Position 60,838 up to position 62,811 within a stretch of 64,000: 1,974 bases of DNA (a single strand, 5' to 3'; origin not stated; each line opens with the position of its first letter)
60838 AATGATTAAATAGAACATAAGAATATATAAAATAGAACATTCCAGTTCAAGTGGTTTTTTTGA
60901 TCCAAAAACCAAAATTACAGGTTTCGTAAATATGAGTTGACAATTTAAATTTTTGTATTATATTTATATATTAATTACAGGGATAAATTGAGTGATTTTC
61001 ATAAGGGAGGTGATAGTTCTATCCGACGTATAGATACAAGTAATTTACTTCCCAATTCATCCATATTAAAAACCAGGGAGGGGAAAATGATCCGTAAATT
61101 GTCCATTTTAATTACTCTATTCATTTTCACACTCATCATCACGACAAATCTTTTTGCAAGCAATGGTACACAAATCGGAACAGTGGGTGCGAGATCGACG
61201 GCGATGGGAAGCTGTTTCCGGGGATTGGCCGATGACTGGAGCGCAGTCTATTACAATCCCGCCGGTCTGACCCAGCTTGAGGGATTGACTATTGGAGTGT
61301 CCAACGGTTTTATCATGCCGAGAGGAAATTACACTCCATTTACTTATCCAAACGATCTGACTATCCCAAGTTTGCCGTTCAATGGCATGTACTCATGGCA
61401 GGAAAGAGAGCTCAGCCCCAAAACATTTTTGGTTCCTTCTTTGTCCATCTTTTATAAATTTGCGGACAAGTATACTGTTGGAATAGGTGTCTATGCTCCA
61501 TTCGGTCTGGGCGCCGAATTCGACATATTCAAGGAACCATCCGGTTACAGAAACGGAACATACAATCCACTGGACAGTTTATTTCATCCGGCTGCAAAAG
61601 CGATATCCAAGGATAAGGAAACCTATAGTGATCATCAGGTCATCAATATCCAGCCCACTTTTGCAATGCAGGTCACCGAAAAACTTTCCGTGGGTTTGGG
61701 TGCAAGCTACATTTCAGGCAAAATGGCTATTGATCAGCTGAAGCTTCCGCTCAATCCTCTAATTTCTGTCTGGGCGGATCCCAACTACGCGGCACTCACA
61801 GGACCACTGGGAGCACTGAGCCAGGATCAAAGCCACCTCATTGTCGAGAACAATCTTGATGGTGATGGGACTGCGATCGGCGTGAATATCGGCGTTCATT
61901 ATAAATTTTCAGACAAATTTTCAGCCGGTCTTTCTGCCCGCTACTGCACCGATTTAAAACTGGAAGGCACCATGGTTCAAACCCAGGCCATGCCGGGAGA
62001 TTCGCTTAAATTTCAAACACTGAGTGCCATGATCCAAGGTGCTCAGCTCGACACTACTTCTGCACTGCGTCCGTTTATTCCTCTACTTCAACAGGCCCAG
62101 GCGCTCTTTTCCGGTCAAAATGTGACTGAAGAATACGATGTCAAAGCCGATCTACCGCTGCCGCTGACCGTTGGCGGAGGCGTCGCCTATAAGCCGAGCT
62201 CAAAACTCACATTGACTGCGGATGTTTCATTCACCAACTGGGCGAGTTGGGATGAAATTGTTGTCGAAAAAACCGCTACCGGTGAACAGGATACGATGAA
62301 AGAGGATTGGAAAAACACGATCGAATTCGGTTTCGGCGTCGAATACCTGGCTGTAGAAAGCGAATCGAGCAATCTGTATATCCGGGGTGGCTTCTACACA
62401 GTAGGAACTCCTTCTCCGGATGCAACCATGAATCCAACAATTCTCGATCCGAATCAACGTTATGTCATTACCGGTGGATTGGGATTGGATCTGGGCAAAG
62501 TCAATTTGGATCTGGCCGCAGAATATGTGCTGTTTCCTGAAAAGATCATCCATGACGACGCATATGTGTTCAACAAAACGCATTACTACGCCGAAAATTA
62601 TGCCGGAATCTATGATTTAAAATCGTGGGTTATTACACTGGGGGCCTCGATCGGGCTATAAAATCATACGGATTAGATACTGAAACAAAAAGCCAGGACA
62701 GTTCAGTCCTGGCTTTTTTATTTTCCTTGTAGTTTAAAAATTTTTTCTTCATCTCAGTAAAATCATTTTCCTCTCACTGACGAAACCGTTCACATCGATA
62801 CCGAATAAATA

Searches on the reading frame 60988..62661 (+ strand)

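Call 95: search_protein_families(library=pfam, proteins=[window:60988-62661:+], max_evalue=0.00001)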
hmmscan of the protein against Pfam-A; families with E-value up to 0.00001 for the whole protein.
window:60988-62661:+ (557 aa): 2 families
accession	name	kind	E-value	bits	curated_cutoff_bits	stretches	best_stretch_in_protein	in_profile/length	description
PF03349.22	Toluene_X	-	7.1e-41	140.5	29.7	2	210-553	131-417/421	Outer membrane protein transport protein (OMPP1/FadL/TodX)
PF13505.12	OMP_b-brl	-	2.7e-06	28.1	28.7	0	211-347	38-169/175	Outer membrane protein beta-barrel domain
